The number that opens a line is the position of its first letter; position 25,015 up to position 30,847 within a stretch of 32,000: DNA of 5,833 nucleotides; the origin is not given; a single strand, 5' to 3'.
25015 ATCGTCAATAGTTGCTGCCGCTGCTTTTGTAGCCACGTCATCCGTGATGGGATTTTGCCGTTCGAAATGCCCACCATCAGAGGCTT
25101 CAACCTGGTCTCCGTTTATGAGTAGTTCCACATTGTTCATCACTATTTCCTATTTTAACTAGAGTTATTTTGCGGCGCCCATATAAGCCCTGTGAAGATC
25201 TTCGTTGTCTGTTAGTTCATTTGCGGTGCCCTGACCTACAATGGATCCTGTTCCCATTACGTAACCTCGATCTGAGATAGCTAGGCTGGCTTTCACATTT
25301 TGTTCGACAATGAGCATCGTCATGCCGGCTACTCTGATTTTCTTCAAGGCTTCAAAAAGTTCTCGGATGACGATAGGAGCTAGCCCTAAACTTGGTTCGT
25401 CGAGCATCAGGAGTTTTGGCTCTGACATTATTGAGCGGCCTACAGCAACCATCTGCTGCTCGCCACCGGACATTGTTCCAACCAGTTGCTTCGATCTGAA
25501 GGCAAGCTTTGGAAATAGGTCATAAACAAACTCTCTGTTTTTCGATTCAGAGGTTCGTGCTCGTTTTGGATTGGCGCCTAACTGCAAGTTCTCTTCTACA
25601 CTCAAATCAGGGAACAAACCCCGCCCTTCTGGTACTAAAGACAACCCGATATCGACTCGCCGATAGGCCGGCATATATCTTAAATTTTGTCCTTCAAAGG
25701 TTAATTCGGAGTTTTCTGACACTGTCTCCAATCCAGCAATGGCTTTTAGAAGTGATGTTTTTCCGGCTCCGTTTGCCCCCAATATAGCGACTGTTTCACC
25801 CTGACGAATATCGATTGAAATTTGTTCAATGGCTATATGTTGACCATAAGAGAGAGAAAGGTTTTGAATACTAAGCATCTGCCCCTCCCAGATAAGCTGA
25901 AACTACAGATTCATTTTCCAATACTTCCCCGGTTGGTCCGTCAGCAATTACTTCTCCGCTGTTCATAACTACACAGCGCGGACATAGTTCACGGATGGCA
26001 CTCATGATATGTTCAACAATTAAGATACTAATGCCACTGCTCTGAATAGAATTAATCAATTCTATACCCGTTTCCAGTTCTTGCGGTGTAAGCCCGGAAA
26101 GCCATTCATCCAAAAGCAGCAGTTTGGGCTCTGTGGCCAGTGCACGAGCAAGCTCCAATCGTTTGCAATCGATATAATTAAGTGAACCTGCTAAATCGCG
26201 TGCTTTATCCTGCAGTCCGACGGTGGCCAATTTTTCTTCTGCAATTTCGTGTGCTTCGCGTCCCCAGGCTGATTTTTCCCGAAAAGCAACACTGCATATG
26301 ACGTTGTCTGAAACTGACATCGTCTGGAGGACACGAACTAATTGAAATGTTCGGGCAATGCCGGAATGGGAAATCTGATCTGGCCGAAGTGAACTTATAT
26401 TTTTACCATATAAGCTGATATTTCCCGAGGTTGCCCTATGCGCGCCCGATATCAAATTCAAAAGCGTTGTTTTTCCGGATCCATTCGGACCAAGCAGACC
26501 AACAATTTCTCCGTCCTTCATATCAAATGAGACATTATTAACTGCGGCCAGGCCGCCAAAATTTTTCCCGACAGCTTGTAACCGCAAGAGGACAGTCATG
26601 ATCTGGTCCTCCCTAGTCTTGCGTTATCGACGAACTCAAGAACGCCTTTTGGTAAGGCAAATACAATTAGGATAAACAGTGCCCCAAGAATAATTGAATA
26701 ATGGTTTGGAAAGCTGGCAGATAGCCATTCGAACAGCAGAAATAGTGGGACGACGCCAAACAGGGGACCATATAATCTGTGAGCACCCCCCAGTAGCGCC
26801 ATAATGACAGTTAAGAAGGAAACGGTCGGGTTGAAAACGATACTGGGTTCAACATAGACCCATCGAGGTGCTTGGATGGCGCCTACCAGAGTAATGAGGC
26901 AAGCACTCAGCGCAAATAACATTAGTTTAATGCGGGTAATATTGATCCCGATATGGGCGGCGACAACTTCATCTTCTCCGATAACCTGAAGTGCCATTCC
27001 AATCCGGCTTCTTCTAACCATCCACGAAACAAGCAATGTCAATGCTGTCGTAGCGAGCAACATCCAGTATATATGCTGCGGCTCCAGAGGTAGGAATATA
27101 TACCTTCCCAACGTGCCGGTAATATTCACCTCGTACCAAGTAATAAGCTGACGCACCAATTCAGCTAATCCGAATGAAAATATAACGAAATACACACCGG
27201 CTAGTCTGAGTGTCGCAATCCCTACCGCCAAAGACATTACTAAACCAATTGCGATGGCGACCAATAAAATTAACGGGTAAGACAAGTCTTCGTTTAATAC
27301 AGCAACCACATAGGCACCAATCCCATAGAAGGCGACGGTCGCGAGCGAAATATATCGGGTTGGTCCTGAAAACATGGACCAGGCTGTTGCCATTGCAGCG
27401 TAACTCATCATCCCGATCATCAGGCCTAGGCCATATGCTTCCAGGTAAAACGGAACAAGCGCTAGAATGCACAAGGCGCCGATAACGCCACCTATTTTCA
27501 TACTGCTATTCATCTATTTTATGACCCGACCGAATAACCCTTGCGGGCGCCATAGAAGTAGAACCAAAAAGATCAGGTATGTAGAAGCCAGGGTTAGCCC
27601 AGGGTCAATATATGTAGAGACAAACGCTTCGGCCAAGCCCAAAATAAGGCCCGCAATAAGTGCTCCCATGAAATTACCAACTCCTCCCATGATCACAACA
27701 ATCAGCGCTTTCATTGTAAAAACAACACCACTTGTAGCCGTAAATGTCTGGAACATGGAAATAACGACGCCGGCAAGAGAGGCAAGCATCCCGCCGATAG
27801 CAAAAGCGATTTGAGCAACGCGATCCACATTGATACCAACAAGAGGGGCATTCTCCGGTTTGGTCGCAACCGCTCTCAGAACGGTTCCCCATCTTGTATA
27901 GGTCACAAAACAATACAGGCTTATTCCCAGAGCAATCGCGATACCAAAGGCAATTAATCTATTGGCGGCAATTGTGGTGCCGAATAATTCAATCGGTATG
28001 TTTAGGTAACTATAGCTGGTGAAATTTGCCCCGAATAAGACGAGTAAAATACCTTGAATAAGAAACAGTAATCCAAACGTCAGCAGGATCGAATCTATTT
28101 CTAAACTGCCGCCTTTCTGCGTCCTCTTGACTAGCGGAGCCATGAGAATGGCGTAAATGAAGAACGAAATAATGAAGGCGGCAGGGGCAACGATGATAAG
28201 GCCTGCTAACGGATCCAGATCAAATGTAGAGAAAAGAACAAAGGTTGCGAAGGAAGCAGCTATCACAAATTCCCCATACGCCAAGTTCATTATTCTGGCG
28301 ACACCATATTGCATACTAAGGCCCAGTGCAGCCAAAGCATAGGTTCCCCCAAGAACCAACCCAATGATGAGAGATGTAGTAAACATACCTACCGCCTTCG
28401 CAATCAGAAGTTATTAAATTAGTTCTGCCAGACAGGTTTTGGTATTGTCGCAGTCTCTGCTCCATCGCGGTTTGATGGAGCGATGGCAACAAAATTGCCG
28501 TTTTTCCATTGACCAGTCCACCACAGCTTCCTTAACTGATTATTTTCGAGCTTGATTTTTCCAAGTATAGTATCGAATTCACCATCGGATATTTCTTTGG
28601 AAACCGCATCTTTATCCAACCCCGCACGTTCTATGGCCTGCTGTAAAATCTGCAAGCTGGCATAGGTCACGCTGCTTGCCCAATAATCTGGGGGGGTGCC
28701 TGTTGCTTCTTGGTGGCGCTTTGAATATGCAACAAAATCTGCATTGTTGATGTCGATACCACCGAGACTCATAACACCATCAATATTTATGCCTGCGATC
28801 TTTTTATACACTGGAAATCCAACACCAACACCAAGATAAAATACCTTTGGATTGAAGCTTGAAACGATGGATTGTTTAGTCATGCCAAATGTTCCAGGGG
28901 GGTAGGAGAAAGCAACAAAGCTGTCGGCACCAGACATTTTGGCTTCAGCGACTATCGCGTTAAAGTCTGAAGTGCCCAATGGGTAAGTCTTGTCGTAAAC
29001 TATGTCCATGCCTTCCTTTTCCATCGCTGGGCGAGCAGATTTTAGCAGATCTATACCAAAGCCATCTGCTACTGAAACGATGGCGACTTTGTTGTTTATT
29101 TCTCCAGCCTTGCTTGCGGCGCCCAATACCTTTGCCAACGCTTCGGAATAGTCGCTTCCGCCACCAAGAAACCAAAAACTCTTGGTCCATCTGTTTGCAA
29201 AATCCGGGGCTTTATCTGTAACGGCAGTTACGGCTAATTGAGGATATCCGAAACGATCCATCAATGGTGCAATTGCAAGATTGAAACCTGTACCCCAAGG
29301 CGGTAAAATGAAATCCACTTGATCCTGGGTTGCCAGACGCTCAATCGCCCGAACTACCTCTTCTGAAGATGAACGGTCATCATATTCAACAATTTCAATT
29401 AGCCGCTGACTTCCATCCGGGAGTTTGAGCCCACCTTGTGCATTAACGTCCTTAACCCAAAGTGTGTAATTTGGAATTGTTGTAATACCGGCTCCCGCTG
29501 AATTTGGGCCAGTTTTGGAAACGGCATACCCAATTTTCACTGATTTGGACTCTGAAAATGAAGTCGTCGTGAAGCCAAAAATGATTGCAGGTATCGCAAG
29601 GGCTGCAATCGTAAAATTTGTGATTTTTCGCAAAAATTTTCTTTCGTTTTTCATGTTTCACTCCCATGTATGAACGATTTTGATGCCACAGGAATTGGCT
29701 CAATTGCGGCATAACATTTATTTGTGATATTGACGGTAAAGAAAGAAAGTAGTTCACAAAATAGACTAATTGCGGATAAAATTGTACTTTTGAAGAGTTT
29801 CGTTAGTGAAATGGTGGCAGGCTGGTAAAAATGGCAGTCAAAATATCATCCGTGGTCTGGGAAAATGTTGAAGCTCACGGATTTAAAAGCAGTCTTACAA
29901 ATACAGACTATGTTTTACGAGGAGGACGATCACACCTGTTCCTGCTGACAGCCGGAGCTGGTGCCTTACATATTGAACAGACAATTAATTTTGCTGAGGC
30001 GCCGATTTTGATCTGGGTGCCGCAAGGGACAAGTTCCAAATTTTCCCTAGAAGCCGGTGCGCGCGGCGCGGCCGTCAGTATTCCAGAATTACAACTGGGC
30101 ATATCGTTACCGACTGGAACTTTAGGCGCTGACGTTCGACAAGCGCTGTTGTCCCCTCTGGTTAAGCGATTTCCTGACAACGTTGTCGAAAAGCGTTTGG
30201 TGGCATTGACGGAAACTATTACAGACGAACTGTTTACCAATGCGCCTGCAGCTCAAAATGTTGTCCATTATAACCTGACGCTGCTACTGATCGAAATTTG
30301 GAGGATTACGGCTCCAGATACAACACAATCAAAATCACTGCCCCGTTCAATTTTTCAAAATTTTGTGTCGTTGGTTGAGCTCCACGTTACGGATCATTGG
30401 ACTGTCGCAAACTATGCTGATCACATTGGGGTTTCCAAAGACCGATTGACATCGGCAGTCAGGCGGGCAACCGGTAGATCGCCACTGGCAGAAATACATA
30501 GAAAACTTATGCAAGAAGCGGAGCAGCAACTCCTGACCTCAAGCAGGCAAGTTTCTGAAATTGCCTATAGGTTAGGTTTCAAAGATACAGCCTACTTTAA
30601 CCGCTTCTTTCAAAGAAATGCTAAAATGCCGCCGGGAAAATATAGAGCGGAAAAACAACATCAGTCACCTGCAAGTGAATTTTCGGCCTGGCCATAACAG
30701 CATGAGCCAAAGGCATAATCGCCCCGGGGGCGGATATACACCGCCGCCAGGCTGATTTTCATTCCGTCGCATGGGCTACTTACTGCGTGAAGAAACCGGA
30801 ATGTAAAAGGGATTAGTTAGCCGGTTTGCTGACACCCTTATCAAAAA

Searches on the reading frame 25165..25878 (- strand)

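Call 52: search_protein_families(library=pfam, proteins=[window:25165-25878:-], max_evalue=0.001)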
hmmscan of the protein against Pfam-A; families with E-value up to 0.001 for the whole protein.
window:25165-25878:- (237 aa): 4 families
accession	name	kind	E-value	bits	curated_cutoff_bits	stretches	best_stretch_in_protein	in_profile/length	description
PF00005.33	ABC_tran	-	4.2e-28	99.1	25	1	18-163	2-136/137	ABC transporter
PF13304.12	AAA_21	-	3.3e-08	34.4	27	1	31-61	3-36/304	AAA domain, putative AbiEii toxin, Type IV TA system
PF02463.25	SMC_N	-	0.00018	21.5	40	0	16-47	14-44/220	RecF/RecN/SMC N terminal domain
PF13476.12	AAA_23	-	0.0002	22.5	27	1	14-48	10-40/201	AAA domain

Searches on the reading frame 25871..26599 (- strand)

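Call 52: search_protein_families(library=pfam, proteins=[window:25871-26599:-], max_evalue=0.001)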
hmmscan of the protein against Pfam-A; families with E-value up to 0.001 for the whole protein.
window:25871-26599:- (242 aa): 5 families
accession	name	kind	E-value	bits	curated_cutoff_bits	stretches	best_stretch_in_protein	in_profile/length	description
PF00005.33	ABC_tran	-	2.8e-29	102.9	25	1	20-167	1-136/137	ABC transporter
PF12399.14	BCA_ABC_TP_C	-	3.3e-06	27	25.5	1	216-242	1-27/27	Branched-chain amino acid ATP-binding cassette transporter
PF13476.12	AAA_23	-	1.5e-05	26.2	27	1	12-58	5-47/201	AAA domain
PF13304.12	AAA_21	-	0.00042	20.9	27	1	32-62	1-26/304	AAA domain, putative AbiEii toxin, Type IV TA system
PF13191.12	AAA_16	-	0.00093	20.2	32.6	0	30-128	24-104/167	AAA ATPase domain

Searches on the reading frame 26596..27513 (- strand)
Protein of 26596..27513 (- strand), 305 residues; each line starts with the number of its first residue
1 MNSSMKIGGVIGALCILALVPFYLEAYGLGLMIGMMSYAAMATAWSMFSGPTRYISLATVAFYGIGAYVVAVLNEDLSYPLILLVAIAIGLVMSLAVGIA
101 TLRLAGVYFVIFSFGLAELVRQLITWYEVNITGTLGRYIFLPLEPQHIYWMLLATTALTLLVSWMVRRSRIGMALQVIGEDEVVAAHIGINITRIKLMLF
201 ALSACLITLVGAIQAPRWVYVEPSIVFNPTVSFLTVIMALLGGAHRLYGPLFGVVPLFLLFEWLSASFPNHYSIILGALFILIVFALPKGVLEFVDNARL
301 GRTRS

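Call 52: search_protein_families(library=pfam, proteins=[window:26596-27513:-], max_evalue=0.001)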
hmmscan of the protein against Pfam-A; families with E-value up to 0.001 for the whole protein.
window:26596-27513:- (305 aa): 1 family
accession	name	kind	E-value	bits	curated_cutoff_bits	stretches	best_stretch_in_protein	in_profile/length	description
PF02653.21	BPD_transp_2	-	1.8e-27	96.6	26.8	1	31-284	5-269/269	Branched-chain amino acid transport system / permease component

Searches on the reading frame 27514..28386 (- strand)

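Call 52: search_protein_families(library=pfam, proteins=[window:27514-28386:-], max_evalue=0.001)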
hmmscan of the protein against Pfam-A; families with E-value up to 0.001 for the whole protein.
window:27514-28386:- (290 aa): 1 family
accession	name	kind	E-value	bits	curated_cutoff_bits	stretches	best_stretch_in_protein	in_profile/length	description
PF02653.21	BPD_transp_2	-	1.7e-32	113.1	26.8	1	7-277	3-265/269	Branched-chain amino acid transport system / permease component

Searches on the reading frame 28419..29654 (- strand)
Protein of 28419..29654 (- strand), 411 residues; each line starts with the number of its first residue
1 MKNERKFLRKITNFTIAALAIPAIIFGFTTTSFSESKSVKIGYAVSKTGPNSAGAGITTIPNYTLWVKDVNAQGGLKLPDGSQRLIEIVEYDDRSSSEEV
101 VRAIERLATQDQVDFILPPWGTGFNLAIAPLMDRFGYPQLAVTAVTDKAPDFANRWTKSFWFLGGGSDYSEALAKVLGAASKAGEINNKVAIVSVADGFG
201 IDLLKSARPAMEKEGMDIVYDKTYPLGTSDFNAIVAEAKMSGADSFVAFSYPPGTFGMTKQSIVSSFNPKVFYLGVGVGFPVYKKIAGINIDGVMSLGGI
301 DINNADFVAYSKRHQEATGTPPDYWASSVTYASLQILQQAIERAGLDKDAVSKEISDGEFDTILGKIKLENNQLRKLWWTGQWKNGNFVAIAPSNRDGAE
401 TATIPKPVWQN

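Call 52: search_protein_families(library=pfam, proteins=[window:28419-29654:-], max_evalue=0.001)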
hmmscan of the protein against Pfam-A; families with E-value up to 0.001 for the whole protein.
window:28419-29654:- (411 aa): 2 families
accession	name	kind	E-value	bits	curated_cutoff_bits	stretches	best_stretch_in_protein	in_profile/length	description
PF13458.12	Peripla_BP_6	-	1.1e-41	144.1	31.7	1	38-386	1-342/343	Periplasmic binding protein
PF13433.12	Peripla_BP_5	-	5.7e-11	42.5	27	0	39-122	1-78/363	Periplasmic binding protein domain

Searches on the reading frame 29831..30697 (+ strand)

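Call 52: search_protein_families(library=pfam, proteins=[window:29831-30697:+], max_evalue=0.001)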
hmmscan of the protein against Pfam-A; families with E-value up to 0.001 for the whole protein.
window:29831-30697:+ (288 aa): 2 families
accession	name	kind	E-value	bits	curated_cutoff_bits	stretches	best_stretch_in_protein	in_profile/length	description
PF12833.13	HTH_18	-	3.2e-19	69.4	33.6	1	195-273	1-79/80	Helix-turn-helix domain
PF00165.29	HTH_AraC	-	3.6e-07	30.6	26.6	0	188-223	7-42/42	Bacterial regulatory helix-turn-helix proteins, AraC family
